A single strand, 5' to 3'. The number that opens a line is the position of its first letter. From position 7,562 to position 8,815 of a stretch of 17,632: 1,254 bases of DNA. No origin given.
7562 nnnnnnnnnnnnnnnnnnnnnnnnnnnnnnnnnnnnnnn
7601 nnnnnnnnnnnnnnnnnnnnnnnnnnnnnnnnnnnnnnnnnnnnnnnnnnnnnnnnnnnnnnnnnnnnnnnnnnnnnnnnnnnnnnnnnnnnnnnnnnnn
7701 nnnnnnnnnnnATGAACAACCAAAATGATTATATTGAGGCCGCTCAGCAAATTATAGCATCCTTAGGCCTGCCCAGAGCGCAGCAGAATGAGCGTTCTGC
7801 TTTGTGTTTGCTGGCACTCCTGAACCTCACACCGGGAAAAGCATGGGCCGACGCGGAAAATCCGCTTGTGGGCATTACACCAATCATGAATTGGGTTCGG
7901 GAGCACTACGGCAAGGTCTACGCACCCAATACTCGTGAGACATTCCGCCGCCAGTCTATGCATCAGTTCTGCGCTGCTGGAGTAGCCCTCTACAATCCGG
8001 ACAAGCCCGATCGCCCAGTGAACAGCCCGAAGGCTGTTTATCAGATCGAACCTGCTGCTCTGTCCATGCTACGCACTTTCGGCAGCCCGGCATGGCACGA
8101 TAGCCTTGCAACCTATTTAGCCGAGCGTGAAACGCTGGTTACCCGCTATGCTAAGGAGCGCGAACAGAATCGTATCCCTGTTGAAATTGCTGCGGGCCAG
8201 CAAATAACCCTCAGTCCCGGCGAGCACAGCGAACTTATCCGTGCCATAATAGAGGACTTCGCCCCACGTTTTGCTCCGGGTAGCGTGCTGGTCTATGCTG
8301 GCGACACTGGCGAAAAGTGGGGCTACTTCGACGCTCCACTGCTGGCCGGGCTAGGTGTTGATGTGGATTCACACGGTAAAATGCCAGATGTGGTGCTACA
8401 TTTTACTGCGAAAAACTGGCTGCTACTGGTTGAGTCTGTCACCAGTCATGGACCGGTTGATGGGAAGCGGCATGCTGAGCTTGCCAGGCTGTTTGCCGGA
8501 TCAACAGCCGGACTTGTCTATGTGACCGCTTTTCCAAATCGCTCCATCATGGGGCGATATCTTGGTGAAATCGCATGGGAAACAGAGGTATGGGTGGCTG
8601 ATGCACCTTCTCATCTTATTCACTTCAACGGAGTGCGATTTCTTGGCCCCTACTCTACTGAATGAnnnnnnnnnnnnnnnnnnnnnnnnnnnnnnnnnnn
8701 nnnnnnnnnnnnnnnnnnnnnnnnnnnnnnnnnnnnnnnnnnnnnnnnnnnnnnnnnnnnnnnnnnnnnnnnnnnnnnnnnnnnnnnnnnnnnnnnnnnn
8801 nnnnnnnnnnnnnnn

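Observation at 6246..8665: Type II restriction-modification cassette in the prophage immunity region, in the slot lambda uses for rexAB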

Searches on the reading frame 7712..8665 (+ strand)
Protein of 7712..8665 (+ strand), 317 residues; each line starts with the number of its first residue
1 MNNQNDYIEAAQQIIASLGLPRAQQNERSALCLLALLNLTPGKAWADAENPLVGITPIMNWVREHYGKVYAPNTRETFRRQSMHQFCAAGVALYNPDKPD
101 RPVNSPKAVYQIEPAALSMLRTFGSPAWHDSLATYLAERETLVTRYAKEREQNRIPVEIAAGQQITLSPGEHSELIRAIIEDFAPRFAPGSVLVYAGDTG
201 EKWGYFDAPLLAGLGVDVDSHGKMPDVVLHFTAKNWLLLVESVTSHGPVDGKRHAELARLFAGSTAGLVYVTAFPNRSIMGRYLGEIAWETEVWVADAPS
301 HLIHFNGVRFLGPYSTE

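Call 5: search_protein_families(library=pfam, proteins=[window:7712-8665:+], max_evalue=0.01)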
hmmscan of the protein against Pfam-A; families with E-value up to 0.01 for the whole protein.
window:7712-8665:+ (317 aa): 2 families
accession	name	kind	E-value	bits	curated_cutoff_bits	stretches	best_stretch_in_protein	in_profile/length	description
PF06616.17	BsuBI_PstI_RE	-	4.6e-61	205.2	27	1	155-307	1-153/154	BsuBI/PstI restriction endonuclease domain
PF17728.7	BsuBI_PstI_RE_N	-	1.2e-54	184.4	27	1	7-143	3-139/140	BsuBI/PstI restriction endonuclease HTH domain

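Call 6: search_protein_families(library=ncbifam, proteins=[window:7712-8665:+], max_evalue=0.01)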
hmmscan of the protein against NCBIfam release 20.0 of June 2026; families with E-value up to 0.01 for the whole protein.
window:7712-8665:+ (317 aa): 0 families

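Call 24: search_protein_families(library=padloc, proteins=[window:7712-8665:+], max_evalue=0.001)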
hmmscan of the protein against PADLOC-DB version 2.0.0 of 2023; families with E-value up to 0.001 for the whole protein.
window:7712-8665:+ (317 aa): 4 families
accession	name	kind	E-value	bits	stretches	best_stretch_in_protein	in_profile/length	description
PDLC03420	REase_II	-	1.6e-168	557.7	1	1-315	2-316/317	Type II restriction enzyme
PDLC03359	MTase_II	-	4.9e-141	469.6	1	6-314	531-839/840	Type II methyltransferase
PDLC03412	REase_II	-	2e-53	179.8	1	6-311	12-322/324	Type II restriction enzyme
PDLC03589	REase_II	-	1.5e-11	41.9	1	128-307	160-350/364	Type II restriction enzyme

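Call 25: search_solved_structures(query=window:7712-8665:+, max_evalue=1)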
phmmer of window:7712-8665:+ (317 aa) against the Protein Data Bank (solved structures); distinct sequences matched with E-value up to 1: 1.
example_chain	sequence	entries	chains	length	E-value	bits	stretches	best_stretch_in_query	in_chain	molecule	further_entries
2ixs_A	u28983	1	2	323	1.2e-77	264.4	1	8-315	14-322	SDAI RESTRICTION ENDONUCLEASE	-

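Call 27: search_solved_structures(query=window:7712-8665:+, max_evalue=1, show_alignments=1)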
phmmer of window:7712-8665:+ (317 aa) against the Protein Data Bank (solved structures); distinct sequences matched with E-value up to 1: 1.
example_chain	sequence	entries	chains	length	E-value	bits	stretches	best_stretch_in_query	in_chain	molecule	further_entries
2ixs_A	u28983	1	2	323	1.2e-77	264.4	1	8-315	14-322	SDAI RESTRICTION ENDONUCLEASE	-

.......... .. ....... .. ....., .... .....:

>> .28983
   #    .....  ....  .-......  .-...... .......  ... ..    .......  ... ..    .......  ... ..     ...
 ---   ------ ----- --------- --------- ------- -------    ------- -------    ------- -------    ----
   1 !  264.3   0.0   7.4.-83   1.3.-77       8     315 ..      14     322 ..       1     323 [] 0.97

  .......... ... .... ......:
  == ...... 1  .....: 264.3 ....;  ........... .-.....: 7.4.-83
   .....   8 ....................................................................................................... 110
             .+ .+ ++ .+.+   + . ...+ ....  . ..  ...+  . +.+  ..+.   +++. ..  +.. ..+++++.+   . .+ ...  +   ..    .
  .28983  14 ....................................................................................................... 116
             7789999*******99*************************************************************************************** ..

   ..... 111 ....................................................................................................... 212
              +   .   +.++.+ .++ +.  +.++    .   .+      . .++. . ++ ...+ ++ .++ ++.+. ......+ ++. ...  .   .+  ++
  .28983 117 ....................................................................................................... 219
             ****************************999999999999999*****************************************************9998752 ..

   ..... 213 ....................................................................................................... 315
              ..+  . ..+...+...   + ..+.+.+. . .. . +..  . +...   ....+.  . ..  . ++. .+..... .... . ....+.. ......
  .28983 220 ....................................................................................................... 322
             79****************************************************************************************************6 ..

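Call 29: find_homologous_proteins(query=window:7712-8665:+, max_evalue=1e-10)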
Query window:7712-8665:+ (317 aa): 8000 proteins with E <= 1e-10 among 8000 candidates; the best 120 are listed.
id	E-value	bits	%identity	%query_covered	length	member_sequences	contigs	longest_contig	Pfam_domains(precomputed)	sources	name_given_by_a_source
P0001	2.2e-214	729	100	100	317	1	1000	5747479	PF17728.8,PF06616.18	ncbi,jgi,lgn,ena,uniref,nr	ncbi:restriction endonuclease [Escherichia coli]|jgi:hypothetical protein|uniref:Restriction endonuc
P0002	3.0e-214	728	100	100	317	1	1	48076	PF17728.8,PF06616.18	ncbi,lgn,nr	ncbi:restriction endonuclease [Escherichia coli]|nr:restriction endonuclease [Escherichia coli]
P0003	3.0e-214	728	100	100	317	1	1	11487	PF17728.8,PF06616.18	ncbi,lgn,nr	ncbi:restriction endonuclease [Escherichia coli]|nr:restriction endonuclease [Escherichia coli]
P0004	4.1e-214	728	100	100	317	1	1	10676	PF17728.8,PF06616.18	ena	-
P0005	4.1e-214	728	100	100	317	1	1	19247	PF17728.8,PF06616.18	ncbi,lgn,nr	ncbi:restriction endonuclease [Escherichia coli]|nr:restriction endonuclease [Escherichia coli]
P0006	5.6e-214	727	100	100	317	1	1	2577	PF17728.8,PF06616.18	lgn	-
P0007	5.7e-214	727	100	100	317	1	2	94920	PF17728.8,PF06616.18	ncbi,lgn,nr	ncbi:TPA: BsuBI/PstI family type II restriction endonuclease [Escherichia coli]|nr:restriction endon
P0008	7.6e-214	727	100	100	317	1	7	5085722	PF17728.8,PF06616.18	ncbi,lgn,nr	ncbi:TPA: restriction endonuclease [Escherichia coli]|nr:restriction endonuclease [Escherichia coli]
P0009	7.6e-214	727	100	100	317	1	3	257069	PF17728.8,PF06616.18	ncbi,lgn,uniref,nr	ncbi:BsuBI/PstI family type II restriction endonuclease [Escherichia coli]|uniref:BsuBI/PstI family 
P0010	7.6e-214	727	100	100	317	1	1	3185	PF17728.8,PF06616.18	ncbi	-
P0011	7.6e-214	727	100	100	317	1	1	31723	PF17728.8,PF06616.18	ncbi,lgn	ncbi:BsuBI/PstI family type II restriction endonuclease [Escherichia coli]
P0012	7.6e-214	727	100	100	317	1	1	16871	PF17728.8,PF06616.18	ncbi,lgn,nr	ncbi:restriction endonuclease [Escherichia coli]|nr:restriction endonuclease [Escherichia coli]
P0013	7.7e-214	727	100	100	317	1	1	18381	PF17728.8,PF06616.18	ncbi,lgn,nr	ncbi:restriction endonuclease [Escherichia coli]|nr:restriction endonuclease [Escherichia coli]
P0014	7.7e-214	727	100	100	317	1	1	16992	PF17728.8,PF06616.18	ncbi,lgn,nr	ncbi:restriction endonuclease [Escherichia coli]|nr:restriction endonuclease [Escherichia coli]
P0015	7.8e-214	727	100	100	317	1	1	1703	PF17728.8,PF06616.18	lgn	-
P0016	9.7e-214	726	100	100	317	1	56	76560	PF17728.8,PF06616.18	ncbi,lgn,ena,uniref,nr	ncbi:BsuBI/PstI family type II restriction endonuclease [Escherichia coli]|uniref:BsuBI/PstI family 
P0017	1.1e-213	726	100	100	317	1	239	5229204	PF17728.8,PF06616.18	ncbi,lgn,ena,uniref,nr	ncbi:BsuBI/PstI family type II restriction endonuclease [Escherichia coli]|uniref:BsuBI/PstI family 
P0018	1.1e-213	726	100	100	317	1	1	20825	PF17728.8,PF06616.18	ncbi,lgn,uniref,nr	ncbi:BsuBI/PstI family type II restriction endonuclease [Escherichia coli]|uniref:BsuBI/PstI family 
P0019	1.1e-213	726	100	100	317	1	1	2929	PF17728.8,PF06616.18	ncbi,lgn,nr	ncbi:restriction endonuclease [Escherichia coli]|nr:restriction endonuclease [Escherichia coli]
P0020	1.1e-213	726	100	100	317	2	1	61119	PF17728.8,PF06616.18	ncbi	ncbi:TPA: BsuBI/PstI family type II restriction endonuclease [Escherichia coli]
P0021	1.1e-213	726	100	100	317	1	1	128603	PF17728.8,PF06616.18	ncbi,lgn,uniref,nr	ncbi:BsuBI/PstI family type II restriction endonuclease [Escherichia coli]|uniref:BsuBI/PstI family 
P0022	1.1e-213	726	100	100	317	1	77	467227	PF17728.8,PF06616.18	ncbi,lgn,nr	ncbi:BsuBI/PstI family type II restriction endonuclease [Escherichia coli]|nr:restriction endonuclea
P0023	1.1e-213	726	100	100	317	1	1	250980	PF17728.8,PF06616.18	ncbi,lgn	ncbi:TPA: BsuBI/PstI family type II restriction endonuclease [Escherichia coli]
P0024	1.1e-213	726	100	100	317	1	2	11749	PF17728.8,PF06616.18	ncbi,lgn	ncbi:TPA: BsuBI/PstI family type II restriction endonuclease [Escherichia coli]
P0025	1.1e-213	726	100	100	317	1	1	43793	PF17728.8,PF06616.18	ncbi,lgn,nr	ncbi:BsuBI/PstI family type II restriction endonuclease [Escherichia coli]|nr:restriction endonuclea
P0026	1.1e-213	726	100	100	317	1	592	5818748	PF17728.8,PF06616.18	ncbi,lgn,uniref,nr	ncbi:restriction endonuclease [Escherichia coli]|uniref:BsuBI/PstI family type II restriction endonu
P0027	1.1e-213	726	100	100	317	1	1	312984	PF17728.8,PF06616.18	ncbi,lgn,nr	ncbi:restriction endonuclease [Escherichia coli]|nr:restriction endonuclease [Escherichia coli]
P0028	1.1e-213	726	100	100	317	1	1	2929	PF17728.8,PF06616.18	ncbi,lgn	ncbi:restriction endonuclease [Escherichia coli]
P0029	1.1e-213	726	100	100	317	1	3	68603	PF17728.8,PF06616.18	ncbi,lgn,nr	ncbi:restriction endonuclease [Escherichia coli]|nr:restriction endonuclease [Escherichia coli]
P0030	1.1e-213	726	100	100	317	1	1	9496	PF17728.8,PF06616.18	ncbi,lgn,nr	ncbi:BsuBI/PstI family type II restriction endonuclease [Escherichia coli]|nr:restriction endonuclea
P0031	1.4e-213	726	100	100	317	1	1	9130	PF17728.8,PF06616.18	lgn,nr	nr:restriction endonuclease [Escherichia coli]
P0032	1.4e-213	726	100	100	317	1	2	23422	PF17728.8,PF06616.18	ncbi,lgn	ncbi:restriction endonuclease [Escherichia coli]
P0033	1.4e-213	726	100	100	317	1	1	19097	PF17728.8,PF06616.18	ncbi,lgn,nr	ncbi:restriction endonuclease [Escherichia coli]|nr:restriction endonuclease [Escherichia coli]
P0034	1.5e-213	726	100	100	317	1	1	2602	PF17728.8,PF06616.18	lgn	-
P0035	1.5e-213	726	100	100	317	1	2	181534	PF17728.8,PF06616.18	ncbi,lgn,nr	ncbi:restriction endonuclease [Escherichia coli]|nr:restriction endonuclease [Escherichia coli] EFM3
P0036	1.5e-213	726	100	100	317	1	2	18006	PF17728.8,PF06616.18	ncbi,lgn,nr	ncbi:restriction endonuclease [Escherichia coli]|nr:restriction endonuclease [Escherichia coli]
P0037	1.5e-213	726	100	100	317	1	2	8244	PF17728.8,PF06616.18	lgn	-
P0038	1.5e-213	726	100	100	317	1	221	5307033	PF17728.8,PF06616.18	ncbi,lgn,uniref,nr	ncbi:TPA: BsuBI/PstI family type II restriction endonuclease [Escherichia coli]|uniref:BsuBI/PstI fa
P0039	1.5e-213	726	100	100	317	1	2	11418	PF17728.8,PF06616.18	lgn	-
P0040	1.5e-213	726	100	100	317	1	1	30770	PF17728.8,PF06616.18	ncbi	ncbi:BsuBI/PstI family type II restriction endonuclease [Escherichia coli]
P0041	1.5e-213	726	100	100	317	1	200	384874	PF17728.8,PF06616.18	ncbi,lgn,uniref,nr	ncbi:BsuBI/PstI family type II restriction endonuclease [Escherichia coli]|uniref:BsuBI/PstI family 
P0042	1.5e-213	726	100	100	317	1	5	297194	PF17728.8,PF06616.18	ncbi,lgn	ncbi:restriction endonuclease [Escherichia coli]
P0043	1.5e-213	726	100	100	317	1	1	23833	PF17728.8,PF06616.18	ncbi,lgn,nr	ncbi:restriction endonuclease [Escherichia coli]|nr:restriction endonuclease [Escherichia coli]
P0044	1.5e-213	726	100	100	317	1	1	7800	PF17728.8,PF06616.18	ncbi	ncbi:BsuBI/PstI family type II restriction endonuclease [Escherichia coli]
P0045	2.0e-213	725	100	100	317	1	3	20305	PF17728.8,PF06616.18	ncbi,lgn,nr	ncbi:BsuBI/PstI family type II restriction endonuclease [Escherichia coli]|nr:restriction endonuclea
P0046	2.1e-213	725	100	100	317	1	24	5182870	PF17728.8,PF06616.18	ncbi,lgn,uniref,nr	ncbi:TPA: BsuBI/PstI family type II restriction endonuclease [Shigella sonnei]|uniref:BsuBI/PstI fam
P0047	2.1e-213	725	100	100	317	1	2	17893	PF17728.8,PF06616.18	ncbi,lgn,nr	ncbi:restriction endonuclease [Escherichia coli]|nr:restriction endonuclease [Escherichia coli] EFA1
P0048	2.1e-213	725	100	100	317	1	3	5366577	PF17728.8,PF06616.18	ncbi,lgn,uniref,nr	ncbi:BsuBI/PstI family type II restriction endonuclease [Escherichia coli]|uniref:BsuBI/PstI family 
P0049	2.2e-213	725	100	100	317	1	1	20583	PF17728.8,PF06616.18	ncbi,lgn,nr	ncbi:TPA: restriction endonuclease [Escherichia coli]|nr:restriction endonuclease [Escherichia coli]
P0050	2.6e-213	725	100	100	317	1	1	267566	PF17728.8,PF06616.18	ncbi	ncbi:BsuBI/PstI family type II restriction endonuclease [Escherichia coli]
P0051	2.7e-213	725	99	100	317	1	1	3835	PF17728.8,PF06616.18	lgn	-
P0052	2.7e-213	725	100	100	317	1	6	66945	PF17728.8,PF06616.18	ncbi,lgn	ncbi:BsuBI/PstI family type II restriction endonuclease [Escherichia coli]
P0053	2.7e-213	725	100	100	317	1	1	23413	PF17728.8,PF06616.18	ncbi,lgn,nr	ncbi:restriction endonuclease [Escherichia coli]|nr:restriction endonuclease [Escherichia coli]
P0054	2.7e-213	725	100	100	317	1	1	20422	PF17728.8,PF06616.18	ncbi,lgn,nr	ncbi:restriction endonuclease [Escherichia coli]|nr:restriction endonuclease [Escherichia coli]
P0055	2.7e-213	725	100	100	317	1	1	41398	PF17728.8,PF06616.18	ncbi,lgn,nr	ncbi:restriction endonuclease [Escherichia coli]|nr:restriction endonuclease [Escherichia coli]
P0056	2.7e-213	725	100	100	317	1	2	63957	PF17728.8,PF06616.18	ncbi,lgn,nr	ncbi:TPA: restriction endonuclease [Escherichia coli]|nr:restriction endonuclease [Escherichia coli]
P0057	2.7e-213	725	100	100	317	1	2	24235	PF17728.8,PF06616.18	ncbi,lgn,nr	ncbi:restriction endonuclease [Escherichia coli]|nr:restriction endonuclease [Escherichia coli] EEY2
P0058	2.7e-213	725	100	100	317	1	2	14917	PF17728.8,PF06616.18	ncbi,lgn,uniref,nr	ncbi:BsuBI/PstI family type II restriction endonuclease [Escherichia coli]|uniref:BsuBI/PstI family 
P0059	2.7e-213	725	99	100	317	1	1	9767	PF17728.8,PF06616.18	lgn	-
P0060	2.8e-213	725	99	100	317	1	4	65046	PF17728.8,PF06616.18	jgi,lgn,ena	-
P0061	2.8e-213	725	100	100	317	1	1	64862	PF17728.8,PF06616.18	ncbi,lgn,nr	ncbi:restriction endonuclease [Escherichia coli]|nr:restriction endonuclease [Escherichia coli]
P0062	2.8e-213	725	100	100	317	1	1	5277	PF17728.8,PF06616.18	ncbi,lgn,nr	ncbi:restriction endonuclease [Escherichia coli]|nr:restriction endonuclease [Escherichia coli]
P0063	2.8e-213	725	99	100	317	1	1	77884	PF17728.8,PF06616.18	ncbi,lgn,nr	ncbi:restriction endonuclease [Escherichia coli]|nr:restriction endonuclease [Escherichia coli]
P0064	2.9e-213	725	99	100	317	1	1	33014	PF17728.8,PF06616.18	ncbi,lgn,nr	ncbi:restriction endonuclease [Escherichia coli]|nr:restriction endonuclease [Escherichia coli]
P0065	3.0e-213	725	99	100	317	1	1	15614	PF17728.8,PF06616.18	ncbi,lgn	ncbi:BsuBI/PstI family type II restriction endonuclease [Escherichia coli]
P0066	3.1e-213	725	100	100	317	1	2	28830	PF17728.8,PF06616.18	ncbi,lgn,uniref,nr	ncbi:type II site-specific deoxyribonuclease [Escherichia coli]|uniref:BsuBI/PstI family type II res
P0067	3.1e-213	725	100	100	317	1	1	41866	PF17728.8,PF06616.18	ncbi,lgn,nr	ncbi:restriction endonuclease [Escherichia coli]|nr:restriction endonuclease [Escherichia coli]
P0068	3.4e-213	725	99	100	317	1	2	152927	PF17728.8,PF06616.18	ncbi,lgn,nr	ncbi:TPA: BsuBI/PstI family type II restriction endonuclease [Escherichia coli]|nr:restriction endon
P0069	3.4e-213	725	100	100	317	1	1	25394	PF17728.8,PF06616.18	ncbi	ncbi:BsuBI/PstI family type II restriction endonuclease [Escherichia coli]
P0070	3.7e-213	725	100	100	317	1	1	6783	PF17728.8,PF06616.18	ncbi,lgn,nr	ncbi:restriction endonuclease [Escherichia coli]|nr:restriction endonuclease [Escherichia coli]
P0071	3.9e-213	724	99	100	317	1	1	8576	PF17728.8,PF06616.18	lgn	-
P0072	3.9e-213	724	100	100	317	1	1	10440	PF17728.8,PF06616.18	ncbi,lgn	ncbi:restriction endonuclease [Escherichia coli]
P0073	3.9e-213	724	100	100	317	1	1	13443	PF17728.8,PF06616.18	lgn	-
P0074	3.9e-213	724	100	100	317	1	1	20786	PF17728.8,PF06616.18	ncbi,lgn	ncbi:TPA: BsuBI/PstI family type II restriction endonuclease [Escherichia coli]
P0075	3.9e-213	724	100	100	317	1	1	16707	PF17728.8,PF06616.18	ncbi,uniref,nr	ncbi:BsuBI/PstI family type II restriction endonuclease [Escherichia coli]|uniref:BsuBI/PstI family 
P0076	3.9e-213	724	99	100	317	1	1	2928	PF17728.8,PF06616.18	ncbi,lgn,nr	ncbi:BsuBI/PstI family type II restriction endonuclease [Escherichia coli]|nr:restriction endonuclea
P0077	3.9e-213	724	99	100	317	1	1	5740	PF17728.8,PF06616.18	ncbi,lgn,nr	ncbi:restriction endonuclease [Escherichia coli]|nr:restriction endonuclease [Escherichia coli]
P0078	4.7e-213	724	99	100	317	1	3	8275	PF17728.8,PF06616.18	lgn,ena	-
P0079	5.2e-213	724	100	100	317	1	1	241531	PF17728.8,PF06616.18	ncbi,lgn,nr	ncbi:restriction endonuclease [Escherichia coli]|nr:restriction endonuclease [Escherichia coli]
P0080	5.2e-213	724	99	100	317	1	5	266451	PF17728.8,PF06616.18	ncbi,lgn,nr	ncbi:restriction endonuclease [Escherichia coli]|nr:restriction endonuclease [Escherichia coli] EHE5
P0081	5.4e-213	724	99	100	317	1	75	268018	PF17728.8,PF06616.18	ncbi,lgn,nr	ncbi:restriction endonuclease [Escherichia coli]|nr:restriction endonuclease [Escherichia coli] EFW7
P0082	6.2e-213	724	100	100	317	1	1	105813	PF17728.8,PF06616.18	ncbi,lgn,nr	ncbi:TPA: restriction endonuclease [Escherichia coli]|nr:restriction endonuclease [Escherichia coli]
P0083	6.9e-213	724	99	100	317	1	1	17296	PF17728.8,PF06616.18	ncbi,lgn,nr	ncbi:restriction endonuclease [Escherichia coli]|nr:restriction endonuclease [Escherichia coli]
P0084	7.2e-213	724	99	100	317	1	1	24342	PF17728.8,PF06616.18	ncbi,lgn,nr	ncbi:restriction endonuclease [Escherichia coli]|nr:restriction endonuclease [Escherichia coli]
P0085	7.6e-213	724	99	100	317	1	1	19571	PF17728.8,PF06616.18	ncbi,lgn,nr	ncbi:restriction endonuclease [Escherichia coli]|nr:restriction endonuclease [Escherichia coli]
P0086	7.7e-213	723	99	100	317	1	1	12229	PF17728.8,PF06616.18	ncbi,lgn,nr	ncbi:restriction endonuclease [Escherichia coli]|nr:restriction endonuclease [Escherichia coli]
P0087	7.7e-213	723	99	100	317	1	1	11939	PF17728.8,PF06616.18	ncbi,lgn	ncbi:BsuBI/PstI family type II restriction endonuclease [Escherichia coli]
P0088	7.8e-213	723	99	100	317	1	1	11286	PF17728.8,PF06616.18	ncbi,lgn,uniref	ncbi:BsuBI/PstI family type II restriction endonuclease [Escherichia coli]|uniref:BsuBI/PstI family 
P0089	9.4e-213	723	99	100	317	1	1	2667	PF17728.8,PF06616.18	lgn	-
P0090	9.7e-213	723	99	100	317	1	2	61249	PF17728.8,PF06616.18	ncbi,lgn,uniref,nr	ncbi:restriction endonuclease [Escherichia coli]|uniref:BsuBI/PstI family type II restriction endonu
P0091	1.0e-212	723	99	100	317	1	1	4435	PF17728.8,PF06616.18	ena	-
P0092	1.1e-212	723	99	100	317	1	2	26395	PF17728.8,PF06616.18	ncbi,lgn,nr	ncbi:restriction endonuclease [Escherichia coli]|nr:restriction endonuclease [Escherichia coli] EIG3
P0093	1.1e-212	723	99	100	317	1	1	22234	PF17728.8,PF06616.18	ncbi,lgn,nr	ncbi:restriction endonuclease [Escherichia coli]|nr:restriction endonuclease [Escherichia coli]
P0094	1.1e-212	723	99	100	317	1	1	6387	PF17728.8,PF06616.18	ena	-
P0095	1.3e-212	723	100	100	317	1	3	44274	PF17728.8,PF06616.18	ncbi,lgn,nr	ncbi:BsuBI/PstI family type II restriction endonuclease [Escherichia coli]|nr:restriction endonuclea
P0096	1.8e-212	722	100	100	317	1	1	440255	PF17728.8,PF06616.18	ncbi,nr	ncbi:hypothetical protein C22711_2126 [Escherichia coli O104:H4 str. C227-11]|nr:hypothetical protei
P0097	1.9e-212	722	99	100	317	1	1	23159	PF17728.8,PF06616.18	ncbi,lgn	ncbi:BsuBI/PstI family type II restriction endonuclease [Escherichia coli]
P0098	2.5e-212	722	99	100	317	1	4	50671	PF17728.8,PF06616.18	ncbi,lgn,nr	ncbi:restriction endonuclease [Escherichia coli]|nr:restriction endonuclease [Escherichia coli] EFB7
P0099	2.7e-212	722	99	100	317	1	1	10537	PF17728.8,PF06616.18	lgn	-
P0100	2.8e-212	722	99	100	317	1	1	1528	PF17728.8,PF06616.18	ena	-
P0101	3.7e-212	721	99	100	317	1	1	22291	PF17728.8,PF06616.18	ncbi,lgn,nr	ncbi:restriction endonuclease [Escherichia coli]|nr:restriction endonuclease [Escherichia coli]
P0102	7.0e-212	720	99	100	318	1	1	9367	PF17728.8,PF06616.18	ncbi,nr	ncbi:restriction endonuclease [Escherichia coli]|nr:restriction endonuclease [Escherichia coli]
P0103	8.6e-212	720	98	100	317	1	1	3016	PF17728.8,PF06616.18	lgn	-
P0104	9.0e-212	720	98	100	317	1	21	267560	PF17728.8,PF06616.18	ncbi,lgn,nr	ncbi:restriction endonuclease [Escherichia coli]|nr:restriction endonuclease [Escherichia coli] EER7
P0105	9.0e-212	720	100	100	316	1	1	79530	PF17728.8,PF06616.18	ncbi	ncbi:TPA: BsuBI/PstI family type II restriction endonuclease [Escherichia coli]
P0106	9.1e-212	720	99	100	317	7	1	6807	PF17728.8,PF06616.18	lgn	-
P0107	6.3e-211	717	98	100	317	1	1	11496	PF17728.8,PF06616.18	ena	-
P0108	7.3e-211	717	98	100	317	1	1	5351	PF17728.8,PF06616.18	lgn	-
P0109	3.0e-210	715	98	100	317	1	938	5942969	PF17728.8,PF06616.18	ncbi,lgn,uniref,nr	ncbi:BsuBI/PstI family type II restriction endonuclease [Escherichia coli]|uniref:Type II site-speci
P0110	5.7e-210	714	97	100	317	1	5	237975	PF17728.8,PF06616.18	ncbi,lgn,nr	ncbi:restriction endonuclease [Escherichia coli]|nr:restriction endonuclease [Escherichia coli] EHY4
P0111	5.8e-210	714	98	100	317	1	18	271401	PF17728.8,PF06616.18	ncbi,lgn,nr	ncbi:restriction endonuclease [Escherichia coli]|nr:restriction endonuclease [Escherichia coli] EEV1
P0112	6.5e-210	714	99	100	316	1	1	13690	PF17728.8,PF06616.18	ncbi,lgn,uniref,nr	ncbi:BsuBI/PstI family type II restriction endonuclease [Escherichia coli]|uniref:BsuBI/PstI family 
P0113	7.7e-210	714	97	100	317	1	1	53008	PF17728.8,PF06616.18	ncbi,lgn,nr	ncbi:BsuBI/PstI family type II restriction endonuclease [Escherichia coli]|nr:restriction endonuclea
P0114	7.9e-210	714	97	100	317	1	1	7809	PF17728.8,PF06616.18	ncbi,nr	ncbi:restriction endonuclease [Escherichia coli]|nr:restriction endonuclease [Escherichia coli]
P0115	8.6e-210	713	98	100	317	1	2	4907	PF17728.8,PF06616.18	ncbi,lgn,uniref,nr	ncbi:restriction endonuclease [Salmonella enterica]|uniref:Restriction endonuclease n=1 Tax=Salmonel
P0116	1.1e-209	713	97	100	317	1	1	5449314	PF17728.8,PF06616.18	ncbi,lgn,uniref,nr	ncbi:putative type II site-specific deoxyribonuclease [Escherichia coli O103:H2 str. 12009]|uniref:B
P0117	1.1e-209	713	97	100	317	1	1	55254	PF17728.8,PF06616.18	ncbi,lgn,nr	ncbi:BsuBI/PstI family type II restriction endonuclease [Escherichia coli]|nr:restriction endonuclea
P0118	2.8e-209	712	97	100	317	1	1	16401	PF17728.8,PF06616.18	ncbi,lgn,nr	ncbi:TPA: restriction endonuclease [Escherichia coli]|nr:restriction endonuclease [Escherichia coli]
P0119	2.8e-209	712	97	100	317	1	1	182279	PF17728.8,PF06616.18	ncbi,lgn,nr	ncbi:restriction endonuclease [Escherichia coli]|nr:restriction endonuclease [Escherichia coli]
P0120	7.0e-209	710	97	100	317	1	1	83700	PF17728.8,PF06616.18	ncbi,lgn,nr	ncbi:restriction endonuclease [Escherichia coli]|nr:restriction endonuclease [Escherichia coli]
